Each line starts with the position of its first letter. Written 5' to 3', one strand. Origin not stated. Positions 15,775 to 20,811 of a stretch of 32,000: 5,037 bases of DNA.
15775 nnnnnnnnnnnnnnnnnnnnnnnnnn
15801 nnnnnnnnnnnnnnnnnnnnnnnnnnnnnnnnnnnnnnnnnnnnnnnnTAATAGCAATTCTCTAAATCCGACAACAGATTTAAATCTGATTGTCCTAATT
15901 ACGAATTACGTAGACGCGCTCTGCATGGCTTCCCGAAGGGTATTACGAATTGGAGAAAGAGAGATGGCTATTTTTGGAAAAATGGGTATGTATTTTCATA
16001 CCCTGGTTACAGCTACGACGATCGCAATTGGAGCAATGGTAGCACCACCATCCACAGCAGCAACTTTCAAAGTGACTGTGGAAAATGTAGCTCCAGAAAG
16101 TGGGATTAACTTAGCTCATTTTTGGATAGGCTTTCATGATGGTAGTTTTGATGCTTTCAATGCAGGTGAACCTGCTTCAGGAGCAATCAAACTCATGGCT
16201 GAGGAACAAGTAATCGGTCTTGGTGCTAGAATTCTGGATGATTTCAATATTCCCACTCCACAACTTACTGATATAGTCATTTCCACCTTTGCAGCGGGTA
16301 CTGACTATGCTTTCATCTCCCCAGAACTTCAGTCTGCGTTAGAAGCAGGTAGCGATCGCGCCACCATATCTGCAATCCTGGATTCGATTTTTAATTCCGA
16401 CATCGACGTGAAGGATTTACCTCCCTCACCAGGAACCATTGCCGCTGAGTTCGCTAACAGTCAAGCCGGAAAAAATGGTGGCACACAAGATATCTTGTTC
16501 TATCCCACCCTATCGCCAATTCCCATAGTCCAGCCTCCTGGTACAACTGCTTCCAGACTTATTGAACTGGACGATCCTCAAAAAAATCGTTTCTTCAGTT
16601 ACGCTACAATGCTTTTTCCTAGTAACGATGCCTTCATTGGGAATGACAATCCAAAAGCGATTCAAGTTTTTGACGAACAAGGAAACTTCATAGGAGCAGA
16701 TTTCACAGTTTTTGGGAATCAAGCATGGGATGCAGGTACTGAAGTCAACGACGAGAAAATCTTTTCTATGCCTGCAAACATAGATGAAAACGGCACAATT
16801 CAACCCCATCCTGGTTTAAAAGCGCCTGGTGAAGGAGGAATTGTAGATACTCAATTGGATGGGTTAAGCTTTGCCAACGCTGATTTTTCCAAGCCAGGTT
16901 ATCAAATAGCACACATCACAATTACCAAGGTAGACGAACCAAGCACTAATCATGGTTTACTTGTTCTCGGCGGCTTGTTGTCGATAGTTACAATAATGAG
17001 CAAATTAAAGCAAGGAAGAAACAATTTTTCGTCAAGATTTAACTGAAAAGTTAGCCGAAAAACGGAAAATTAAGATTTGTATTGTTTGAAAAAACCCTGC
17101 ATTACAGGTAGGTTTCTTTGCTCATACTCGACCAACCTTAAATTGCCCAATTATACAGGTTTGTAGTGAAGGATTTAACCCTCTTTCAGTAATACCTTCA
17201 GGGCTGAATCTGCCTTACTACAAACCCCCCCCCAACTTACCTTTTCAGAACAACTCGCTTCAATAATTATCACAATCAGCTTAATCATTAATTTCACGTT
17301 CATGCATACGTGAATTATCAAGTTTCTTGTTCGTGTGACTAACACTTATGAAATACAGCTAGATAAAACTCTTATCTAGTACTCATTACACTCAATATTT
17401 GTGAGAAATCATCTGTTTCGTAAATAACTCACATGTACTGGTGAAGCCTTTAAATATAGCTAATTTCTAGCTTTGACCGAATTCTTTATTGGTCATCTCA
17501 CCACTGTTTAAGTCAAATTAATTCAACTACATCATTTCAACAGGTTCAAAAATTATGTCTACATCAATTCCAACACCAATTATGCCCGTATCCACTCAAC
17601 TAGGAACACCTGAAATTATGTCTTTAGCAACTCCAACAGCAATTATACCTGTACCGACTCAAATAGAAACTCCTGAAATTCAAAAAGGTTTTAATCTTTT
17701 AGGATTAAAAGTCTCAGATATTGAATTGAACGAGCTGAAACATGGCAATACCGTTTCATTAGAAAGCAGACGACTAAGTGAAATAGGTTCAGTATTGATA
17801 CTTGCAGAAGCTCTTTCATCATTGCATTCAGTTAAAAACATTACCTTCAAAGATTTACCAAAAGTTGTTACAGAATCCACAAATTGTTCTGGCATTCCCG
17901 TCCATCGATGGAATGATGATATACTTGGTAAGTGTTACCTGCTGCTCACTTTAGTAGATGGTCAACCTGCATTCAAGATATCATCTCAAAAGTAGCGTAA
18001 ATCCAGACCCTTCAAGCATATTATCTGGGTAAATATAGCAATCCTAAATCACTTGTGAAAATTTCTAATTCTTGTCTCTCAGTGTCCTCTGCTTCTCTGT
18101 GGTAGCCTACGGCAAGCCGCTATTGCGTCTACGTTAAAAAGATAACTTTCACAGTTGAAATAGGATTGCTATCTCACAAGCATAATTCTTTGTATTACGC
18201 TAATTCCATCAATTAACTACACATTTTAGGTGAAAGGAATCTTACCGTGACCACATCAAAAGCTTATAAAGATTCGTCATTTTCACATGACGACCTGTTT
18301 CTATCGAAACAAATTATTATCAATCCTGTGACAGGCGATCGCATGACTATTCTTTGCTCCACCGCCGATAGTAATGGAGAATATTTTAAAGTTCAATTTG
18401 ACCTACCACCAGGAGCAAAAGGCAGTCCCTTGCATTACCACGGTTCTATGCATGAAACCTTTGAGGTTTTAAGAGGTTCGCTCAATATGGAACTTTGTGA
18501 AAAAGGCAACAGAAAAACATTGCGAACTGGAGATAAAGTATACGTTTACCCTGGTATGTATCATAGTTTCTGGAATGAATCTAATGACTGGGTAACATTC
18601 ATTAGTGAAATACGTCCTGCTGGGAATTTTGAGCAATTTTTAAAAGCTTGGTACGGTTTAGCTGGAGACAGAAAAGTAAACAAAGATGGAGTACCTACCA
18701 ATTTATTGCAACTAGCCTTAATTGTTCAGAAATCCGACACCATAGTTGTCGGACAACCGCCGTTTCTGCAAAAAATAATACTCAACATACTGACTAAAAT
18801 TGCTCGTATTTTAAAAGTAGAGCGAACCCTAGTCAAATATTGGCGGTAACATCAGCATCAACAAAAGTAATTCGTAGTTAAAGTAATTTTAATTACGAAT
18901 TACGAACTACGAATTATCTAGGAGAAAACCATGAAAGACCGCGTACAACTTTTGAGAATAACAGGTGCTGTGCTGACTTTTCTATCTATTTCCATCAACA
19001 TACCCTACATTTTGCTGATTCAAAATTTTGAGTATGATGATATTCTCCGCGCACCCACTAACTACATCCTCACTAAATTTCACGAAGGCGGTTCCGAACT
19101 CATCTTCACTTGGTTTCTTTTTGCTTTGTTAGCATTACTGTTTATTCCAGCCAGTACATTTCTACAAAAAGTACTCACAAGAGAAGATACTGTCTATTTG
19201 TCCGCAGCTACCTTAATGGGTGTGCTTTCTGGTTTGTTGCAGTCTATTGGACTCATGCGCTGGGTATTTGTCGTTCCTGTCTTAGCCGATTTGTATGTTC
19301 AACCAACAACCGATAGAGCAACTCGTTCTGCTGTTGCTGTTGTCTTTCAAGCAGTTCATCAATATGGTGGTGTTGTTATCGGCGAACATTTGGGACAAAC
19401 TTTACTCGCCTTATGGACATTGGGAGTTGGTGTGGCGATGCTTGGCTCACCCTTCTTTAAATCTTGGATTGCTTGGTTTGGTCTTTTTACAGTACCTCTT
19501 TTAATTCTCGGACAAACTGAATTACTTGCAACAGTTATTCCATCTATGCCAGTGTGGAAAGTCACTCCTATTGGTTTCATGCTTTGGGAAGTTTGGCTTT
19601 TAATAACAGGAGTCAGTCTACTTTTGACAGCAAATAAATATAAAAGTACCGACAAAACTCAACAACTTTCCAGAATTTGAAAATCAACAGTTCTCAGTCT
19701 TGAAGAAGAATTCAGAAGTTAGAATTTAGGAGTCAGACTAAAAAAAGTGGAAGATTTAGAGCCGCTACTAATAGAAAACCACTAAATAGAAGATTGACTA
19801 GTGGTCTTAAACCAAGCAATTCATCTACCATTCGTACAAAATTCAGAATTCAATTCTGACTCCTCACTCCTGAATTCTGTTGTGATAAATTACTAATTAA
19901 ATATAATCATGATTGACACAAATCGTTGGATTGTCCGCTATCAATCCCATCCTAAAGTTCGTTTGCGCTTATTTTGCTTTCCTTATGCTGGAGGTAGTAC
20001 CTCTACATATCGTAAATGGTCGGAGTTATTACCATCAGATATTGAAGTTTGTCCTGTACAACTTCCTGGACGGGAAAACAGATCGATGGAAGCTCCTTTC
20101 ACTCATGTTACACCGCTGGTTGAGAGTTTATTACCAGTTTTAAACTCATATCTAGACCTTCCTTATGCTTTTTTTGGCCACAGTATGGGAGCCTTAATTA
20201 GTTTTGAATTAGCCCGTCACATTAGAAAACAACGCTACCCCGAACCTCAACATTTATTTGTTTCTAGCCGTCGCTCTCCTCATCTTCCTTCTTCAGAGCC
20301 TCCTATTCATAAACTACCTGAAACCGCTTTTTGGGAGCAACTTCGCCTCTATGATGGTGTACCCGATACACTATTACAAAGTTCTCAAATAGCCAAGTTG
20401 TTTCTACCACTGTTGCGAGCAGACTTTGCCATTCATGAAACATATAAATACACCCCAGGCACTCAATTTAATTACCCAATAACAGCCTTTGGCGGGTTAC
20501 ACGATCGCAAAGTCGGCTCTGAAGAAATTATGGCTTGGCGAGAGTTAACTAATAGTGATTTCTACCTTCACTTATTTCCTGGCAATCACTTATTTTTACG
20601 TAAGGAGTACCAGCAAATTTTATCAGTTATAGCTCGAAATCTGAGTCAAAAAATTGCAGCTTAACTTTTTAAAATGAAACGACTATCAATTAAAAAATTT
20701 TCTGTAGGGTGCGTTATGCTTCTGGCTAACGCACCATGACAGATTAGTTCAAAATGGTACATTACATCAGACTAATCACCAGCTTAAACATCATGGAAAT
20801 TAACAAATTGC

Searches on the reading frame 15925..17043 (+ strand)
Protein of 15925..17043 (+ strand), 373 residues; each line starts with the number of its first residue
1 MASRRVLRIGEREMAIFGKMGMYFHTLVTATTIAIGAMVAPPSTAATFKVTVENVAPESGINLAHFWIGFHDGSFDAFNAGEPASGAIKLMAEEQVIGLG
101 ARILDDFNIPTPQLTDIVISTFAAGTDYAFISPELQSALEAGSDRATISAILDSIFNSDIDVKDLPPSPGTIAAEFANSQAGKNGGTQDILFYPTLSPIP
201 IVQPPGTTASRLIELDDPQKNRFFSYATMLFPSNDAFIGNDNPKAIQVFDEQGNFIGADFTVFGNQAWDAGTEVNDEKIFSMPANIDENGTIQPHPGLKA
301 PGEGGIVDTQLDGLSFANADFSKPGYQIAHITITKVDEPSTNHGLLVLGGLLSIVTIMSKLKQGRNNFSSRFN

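Call 5: search_protein_families(library=pfam, proteins=[window:15925-17043:+], max_evalue=0.001)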
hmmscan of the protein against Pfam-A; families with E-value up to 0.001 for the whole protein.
window:15925-17043:+ (373 aa): 0 families

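Call 11: search_protein_families(library=ncbifam, proteins=[window:15925-17043:+], max_evalue=0.01)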
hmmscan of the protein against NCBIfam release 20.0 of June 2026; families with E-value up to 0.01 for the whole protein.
window:15925-17043:+ (373 aa): 2 families
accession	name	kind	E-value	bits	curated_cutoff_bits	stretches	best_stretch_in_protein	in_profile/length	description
NF038123.1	NF038123_dom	domain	4.2e-29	102.1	40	2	204-307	75-185/206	spondin domain-containing protein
NF035926.1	scyF_NHL_VPEP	equivalog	0.0014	17.8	350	1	238-357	262-371/376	scytonemin biosynthesis PEP-CTERM protein ScyF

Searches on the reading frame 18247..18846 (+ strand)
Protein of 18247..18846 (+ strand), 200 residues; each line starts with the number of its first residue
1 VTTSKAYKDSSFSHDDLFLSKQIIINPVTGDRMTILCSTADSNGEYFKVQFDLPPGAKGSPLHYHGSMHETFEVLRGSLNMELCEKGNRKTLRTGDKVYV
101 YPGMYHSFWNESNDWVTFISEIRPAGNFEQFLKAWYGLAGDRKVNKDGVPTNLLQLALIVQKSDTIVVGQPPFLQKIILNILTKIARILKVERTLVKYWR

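Call 5: search_protein_families(library=pfam, proteins=[window:18247-18846:+], max_evalue=0.001)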
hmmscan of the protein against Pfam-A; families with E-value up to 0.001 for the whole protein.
window:18247-18846:+ (200 aa): 2 families
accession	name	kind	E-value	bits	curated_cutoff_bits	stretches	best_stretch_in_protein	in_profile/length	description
PF07883.17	Cupin_2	-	2.6e-11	43.5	27.2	1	51-118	3-66/70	Cupin domain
PF00190.28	Cupin_1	-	0.00012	22.1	22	1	60-123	46-114/151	Cupin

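Call 11: search_protein_families(library=ncbifam, proteins=[window:18247-18846:+], max_evalue=0.01)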
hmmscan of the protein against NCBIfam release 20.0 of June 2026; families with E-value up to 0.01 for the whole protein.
window:18247-18846:+ (200 aa): 3 families
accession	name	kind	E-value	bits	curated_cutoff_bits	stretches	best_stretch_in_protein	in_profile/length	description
TIGR03214.2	ura-cupin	equivalog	0.00096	18.7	200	1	26-117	28-117/249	(S)-ureidoglycine aminohydrolase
NF051472.1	LyManIsomGneg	equivalog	0.0015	18.1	350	1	86-121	151-186/227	D-lyxose/D-mannose isomerase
NF009763.0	PRK13264.1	equivalog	0.0085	16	220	0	65-150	51-137/178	3-hydroxyanthranilate 3,4-dioxygenase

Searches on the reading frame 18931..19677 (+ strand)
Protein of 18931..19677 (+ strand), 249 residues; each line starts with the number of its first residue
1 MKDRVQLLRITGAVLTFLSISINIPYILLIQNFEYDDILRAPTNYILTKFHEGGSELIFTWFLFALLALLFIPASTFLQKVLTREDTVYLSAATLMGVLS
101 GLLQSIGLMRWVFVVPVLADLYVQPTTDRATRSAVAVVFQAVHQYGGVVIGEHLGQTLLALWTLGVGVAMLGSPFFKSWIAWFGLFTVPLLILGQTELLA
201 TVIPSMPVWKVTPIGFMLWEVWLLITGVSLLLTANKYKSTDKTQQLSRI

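Call 5: search_protein_families(library=pfam, proteins=[window:18931-19677:+], max_evalue=0.001)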
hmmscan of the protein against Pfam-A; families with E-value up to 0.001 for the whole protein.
window:18931-19677:+ (249 aa): 1 family
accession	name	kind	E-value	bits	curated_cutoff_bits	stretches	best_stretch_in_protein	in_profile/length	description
PF14329.11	DUF4386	-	1.8e-25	90.5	27.6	1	10-227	1-210/210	Domain of unknown function (DUF4386)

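Call 11: search_protein_families(library=ncbifam, proteins=[window:18931-19677:+], max_evalue=0.01)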
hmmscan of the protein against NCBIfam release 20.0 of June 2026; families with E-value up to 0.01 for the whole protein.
window:18931-19677:+ (249 aa): 0 families

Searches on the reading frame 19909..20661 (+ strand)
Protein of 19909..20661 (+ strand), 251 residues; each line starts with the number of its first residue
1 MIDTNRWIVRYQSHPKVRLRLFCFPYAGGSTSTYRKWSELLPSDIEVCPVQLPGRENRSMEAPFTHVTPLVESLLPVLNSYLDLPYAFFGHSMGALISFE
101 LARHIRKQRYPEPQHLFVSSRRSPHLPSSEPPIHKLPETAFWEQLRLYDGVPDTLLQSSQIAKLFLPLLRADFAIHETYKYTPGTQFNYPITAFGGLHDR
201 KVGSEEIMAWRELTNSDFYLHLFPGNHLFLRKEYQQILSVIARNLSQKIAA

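Call 5: search_protein_families(library=pfam, proteins=[window:19909-20661:+], max_evalue=0.001)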
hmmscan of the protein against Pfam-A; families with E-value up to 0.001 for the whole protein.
window:19909-20661:+ (251 aa): 2 families
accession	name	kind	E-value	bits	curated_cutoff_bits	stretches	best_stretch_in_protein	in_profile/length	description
PF00975.26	Thioesterase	-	3.1e-43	149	26.4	1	20-243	2-224/226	Thioesterase domain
PF12697.13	Abhydrolase_6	-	0.00067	20.8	26.3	1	32-152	12-135/217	Alpha/beta hydrolase family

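Call 11: search_protein_families(library=ncbifam, proteins=[window:19909-20661:+], max_evalue=0.01)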
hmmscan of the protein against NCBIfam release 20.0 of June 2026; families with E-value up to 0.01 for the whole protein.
window:19909-20661:+ (251 aa): 3 families
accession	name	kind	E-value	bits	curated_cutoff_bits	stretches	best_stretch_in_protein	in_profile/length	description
NF040607.1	mycolic_Pks13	equivalog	0.00047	17.7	2100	1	14-108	1419-1504/1680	polyketide synthase Pks13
TIGR03056.1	bchO_mg_che_rel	equivalog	0.0072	15.4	172.55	1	7-103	18-114/278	alpha/beta fold hydrolase BchO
NF011457.0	PRK14875.1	equivalog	0.0097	14.9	307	0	28-104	142-218/372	acetoin dehydrogenase dihydrolipoyllysine-residue acetyltransferase subunit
